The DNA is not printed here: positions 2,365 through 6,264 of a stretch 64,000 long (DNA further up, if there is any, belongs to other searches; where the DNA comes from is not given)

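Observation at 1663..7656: One-polypeptide Ser/Thr-kinase / STAND ATPase / TPR / GAF / sigma-54 activator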

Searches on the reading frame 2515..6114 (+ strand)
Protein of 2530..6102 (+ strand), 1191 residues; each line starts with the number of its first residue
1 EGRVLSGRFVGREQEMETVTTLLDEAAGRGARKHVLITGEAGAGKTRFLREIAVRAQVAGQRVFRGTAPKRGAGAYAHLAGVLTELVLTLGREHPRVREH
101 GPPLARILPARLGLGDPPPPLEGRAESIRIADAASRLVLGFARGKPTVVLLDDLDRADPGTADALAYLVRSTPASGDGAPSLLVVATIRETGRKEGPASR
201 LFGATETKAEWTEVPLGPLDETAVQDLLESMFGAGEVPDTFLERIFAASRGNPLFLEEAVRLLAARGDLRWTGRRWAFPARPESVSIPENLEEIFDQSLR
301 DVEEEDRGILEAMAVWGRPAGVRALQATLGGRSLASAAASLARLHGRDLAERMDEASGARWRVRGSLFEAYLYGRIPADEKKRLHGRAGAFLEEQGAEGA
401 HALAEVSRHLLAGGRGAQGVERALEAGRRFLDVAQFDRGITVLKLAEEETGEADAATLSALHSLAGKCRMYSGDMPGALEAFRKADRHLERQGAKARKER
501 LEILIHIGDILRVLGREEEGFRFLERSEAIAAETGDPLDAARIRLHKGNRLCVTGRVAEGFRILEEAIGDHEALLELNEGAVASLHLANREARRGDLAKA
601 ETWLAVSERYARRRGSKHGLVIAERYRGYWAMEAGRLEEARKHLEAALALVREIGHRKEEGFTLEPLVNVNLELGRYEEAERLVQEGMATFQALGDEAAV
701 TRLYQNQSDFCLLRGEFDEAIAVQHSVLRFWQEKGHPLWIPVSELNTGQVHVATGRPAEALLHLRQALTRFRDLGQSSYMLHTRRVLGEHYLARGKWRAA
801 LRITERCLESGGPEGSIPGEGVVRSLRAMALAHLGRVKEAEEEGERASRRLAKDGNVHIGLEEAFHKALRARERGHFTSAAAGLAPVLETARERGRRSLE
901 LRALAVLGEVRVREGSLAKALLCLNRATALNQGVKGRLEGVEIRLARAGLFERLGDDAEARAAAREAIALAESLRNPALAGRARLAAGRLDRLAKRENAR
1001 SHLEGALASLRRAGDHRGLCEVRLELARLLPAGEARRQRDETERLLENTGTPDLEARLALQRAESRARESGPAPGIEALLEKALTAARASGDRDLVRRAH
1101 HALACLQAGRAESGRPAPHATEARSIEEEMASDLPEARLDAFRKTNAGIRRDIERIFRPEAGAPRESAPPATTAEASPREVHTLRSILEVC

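Call 46: search_solved_structures(query=window:2530-6102:+, max_evalue=1)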
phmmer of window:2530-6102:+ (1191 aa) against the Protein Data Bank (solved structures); distinct sequences matched with E-value up to 1: 12.
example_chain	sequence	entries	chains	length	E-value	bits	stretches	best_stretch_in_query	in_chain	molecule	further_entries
4a1s_A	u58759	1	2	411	1.4e-09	39.8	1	415-763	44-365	PARTNER OF INSCUTEABLE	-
5a7d_B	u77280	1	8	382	2.1e-09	39.2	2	416-554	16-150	PINS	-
3sf4_A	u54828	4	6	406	3.2e-08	35.3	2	417-554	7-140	G-protein-signaling modulator 2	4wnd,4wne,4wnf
4wng_A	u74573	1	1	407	4.2e-08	34.9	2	417-554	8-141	G-protein-signaling modulator 2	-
6hc2_A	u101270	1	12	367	7.8e-08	34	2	637-730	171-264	G-protein-signaling modulator 2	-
5a6c_A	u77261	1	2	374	1.1e-07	33.5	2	421-554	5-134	G-PROTEIN-SIGNALING MODULATOR 2, AFADIN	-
4g2v_A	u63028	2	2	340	1.9e-07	32.7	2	417-554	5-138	G-protein-signaling modulator 2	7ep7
3ro2_A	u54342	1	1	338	3e-07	32.1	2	420-554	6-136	G-protein-signaling modulator 2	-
9k7u_A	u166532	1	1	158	0.0022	19.3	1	632-737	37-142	Heter-Zn2-HEHE-22A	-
4jhr_A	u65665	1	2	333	0.0061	17.8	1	640-724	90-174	G-protein-signaling modulator 2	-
9y6s_6y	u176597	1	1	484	0.11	13.7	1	880-1025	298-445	Tetratricopeptide repeat protein 29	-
6dzi_T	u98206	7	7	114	0.23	12.6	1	121-199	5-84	50S ribosomal protein L22 | Large ribosomal subunit protein uL22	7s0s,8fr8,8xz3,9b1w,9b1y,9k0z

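Call 75: predict_structure(alignment_id=A1)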
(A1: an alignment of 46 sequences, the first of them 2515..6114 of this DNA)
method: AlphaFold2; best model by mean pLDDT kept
length: 1200 residues; sequences in the alignment: 46
mean_pLDDT: 85.0   pTM: 0.80
mean pLDDT of the five models: 85.0, 82.8, 81.7, 81.6, 79.6
residues with pLDDT >= 90: 707; 70-90: 331; 50-70: 57; < 50: 105
segments of 3 or more residues with pLDDT < 50: 1-5, 1075-1081, 1109-1200
pLDDT, mean of each block of 10 residues (from residue 1): 54 91 94 82 94 96 96 76 93 95 94 85 84 95 94 95 91 89 89 90 87 79 96 86 92 95 91 84 82 93 92 96 94 93 95 91 90 93 97 96 90 96 97 91 94 94 98 93 98 96 95 92 95 93 92 90 92 93 92 88 92 94 94 89 95 95 95 92 92 94 94 88 92 95 94 91 92 92 86 88 90 72 79 87 88 80 79 83 91 89 92 95 97 91 93 96 96 92 91 91 91 87 86 85 85 69 74 50 60 60 55 33 33 42 44 36 32 29 34 32
secondary structure, 60 per line:
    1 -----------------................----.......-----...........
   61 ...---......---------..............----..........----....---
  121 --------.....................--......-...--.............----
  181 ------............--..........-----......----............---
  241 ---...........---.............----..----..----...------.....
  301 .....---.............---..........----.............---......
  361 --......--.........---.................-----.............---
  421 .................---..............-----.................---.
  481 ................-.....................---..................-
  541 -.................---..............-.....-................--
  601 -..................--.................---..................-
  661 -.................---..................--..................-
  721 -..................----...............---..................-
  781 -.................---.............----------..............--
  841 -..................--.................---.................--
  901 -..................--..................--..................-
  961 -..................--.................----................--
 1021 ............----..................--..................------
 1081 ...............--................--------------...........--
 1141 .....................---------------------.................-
elements in order (helices of 4 or more, strands of 3 or more residues): H18-33 E38-44 H50-63 E67-72 H82-95 H100-109 H114-117 H129-149 E152-157 H164-176 E187-194 H195-198 H201-210 E216-221 H226-237 H244-254 H258-270 H296-305 H309-321 H327-334 H339-351 E355-360 E363-368 H371-379 H383-399 H405-417 H421-437 H441-454 H460-476 H480-496 H498-518 H522-539 H542-558 H562-575 H577-581 H583-598 H602-619 H622-638 H642-659 H662-678 H682-699 H702-719 H722-739 H744-758 H762-779 H782-798 H802-814 H825-838 H842-859 H862-878 H882-898 H902-919 H922-939 H942-959 H962-979 H982-998 H1003-1018 H1021-1032 H1037-1054 H1057-1074 H1081-1095 H1098-1113 H1128-1138 H1141-1161 H1183-1199
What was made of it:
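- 2551..3618 (+): STAND NOD (aa 297-652): P-loop NBD with Walker A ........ (328-335) and Walker B LLDD (439-442), then a helical domain and a winged helix. AF2 fold with pLDDT about 90 (call 75).
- On STAND NTPases, MalT/PknK clade: The AF2 model shows an alpha/beta P-loop domain, a helical domain and a winged helix with a beta-hairpin (call 75).
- The NOD+TPR model has pLDDT 85 and pTM 0.80 (call 75).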

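Call 77: fold_search(model_id=the predicted structure, library=pdb)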
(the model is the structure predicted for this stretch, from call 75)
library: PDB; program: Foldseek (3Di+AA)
matches with E <= 10: 1555; with E <= 0.001: 221
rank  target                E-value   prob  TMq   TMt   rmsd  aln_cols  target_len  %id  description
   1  6mfv_A                2.8e-12  1.00  0.30  0.46  11.3       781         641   14  Crystal structure of the Signal Transduction ATPase with Numerous Domains (STAND) protein with a tetratricopeptide rep (released 2019-02-20)
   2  9rtt_Q                3.2e-10  1.00  0.17  0.21  33.4       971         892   14  Activated Elongation Complex with IWS1 and ELOF1 (released 2025-09-03)
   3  8bbg_D                5.0e-10  1.00  0.23  0.21  23.9      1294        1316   12  Structure of the IFT-A complex; anterograde IFT-A train model (released 2022-12-21)
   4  8fgw_D                1.7e-09  1.00  0.20  0.19  21.9      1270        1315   12  Human IFT-A complex structures provide molecular insights into ciliary transport (released 2023-02-22)
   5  7qdr_B                2.7e-09  1.00  0.17  0.17  32.5      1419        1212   12  Apo human SKI complex in the closed state (released 2022-02-02)
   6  9hvq_Q                3.1e-09  1.00  0.20  0.25  27.6      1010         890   12  Structure of the transcribing Pol II-DSIF-PAF-SPT6-RECQL5 complex (released 2025-07-16)
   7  7dkh_A                4.4e-09  1.00  0.26  0.33  26.8       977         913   12  Crystal structure of the Ctr9/Paf1/Cdc73/Rtf1 quaternary complex (released 2021-11-24)
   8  7dkh_I                5.6e-09  1.00  0.23  0.29  21.9       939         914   12  Crystal structure of the Ctr9/Paf1/Cdc73/Rtf1 quaternary complex (released 2021-11-24)
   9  4buj_F                1.1e-08  1.00  0.21  0.19  29.2      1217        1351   11  Crystal structure of the S. cerevisiae Ski2-3-8 complex (released 2013-08-28)
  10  6af0_A                1.1e-08  1.00  0.17  0.21  23.9       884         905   14  Structure of Ctr9, Paf1 and Cdc73 ternary complex from Myceliophthora thermophila (released 2018-09-19)
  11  8dgc_A                1.2e-08  1.00  0.16  0.10  36.4      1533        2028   13  Avs3 bound to phage PhiV-1 terminase (released 2022-08-03)
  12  4buj_B                1.3e-08  1.00  0.18  0.17  29.6      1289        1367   10  Crystal structure of the S. cerevisiae Ski2-3-8 complex (released 2013-08-28)
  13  7qds_B                1.8e-08  1.00  0.18  0.20  25.8       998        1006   13  Apo human SKI complex in the open state (released 2022-02-02)
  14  6q6g_O                2.2e-08  1.00  0.29  0.44  13.3       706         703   14  Cryo-EM structure of the APC/C-Cdc20-Cdk2-cyclinA2-Cks2 complex, the D1 box class (released 2019-09-11)
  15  7xn7_q                3.2e-08  1.00  0.24  0.30  34.9      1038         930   14  RNA polymerase II elongation complex containing Spt4/5, Elf1, Spt6, Spn1 and Paf1C (released 2022-09-07)
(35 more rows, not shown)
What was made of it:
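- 2551..3618 (+): Best PDB fold match is the STAND protein 6mfv_A (call 77).
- On STAND NTPases, MalT/PknK clade: The best PDB fold match is the STAND protein 6mfv_A (call 77).
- Its best PDB match is the TPR-sensor STAND 6mfv_A (E 3e-12, 781 aligned columns) (call 77). Avs3 appears among the fold matches (rank 11, call 77).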
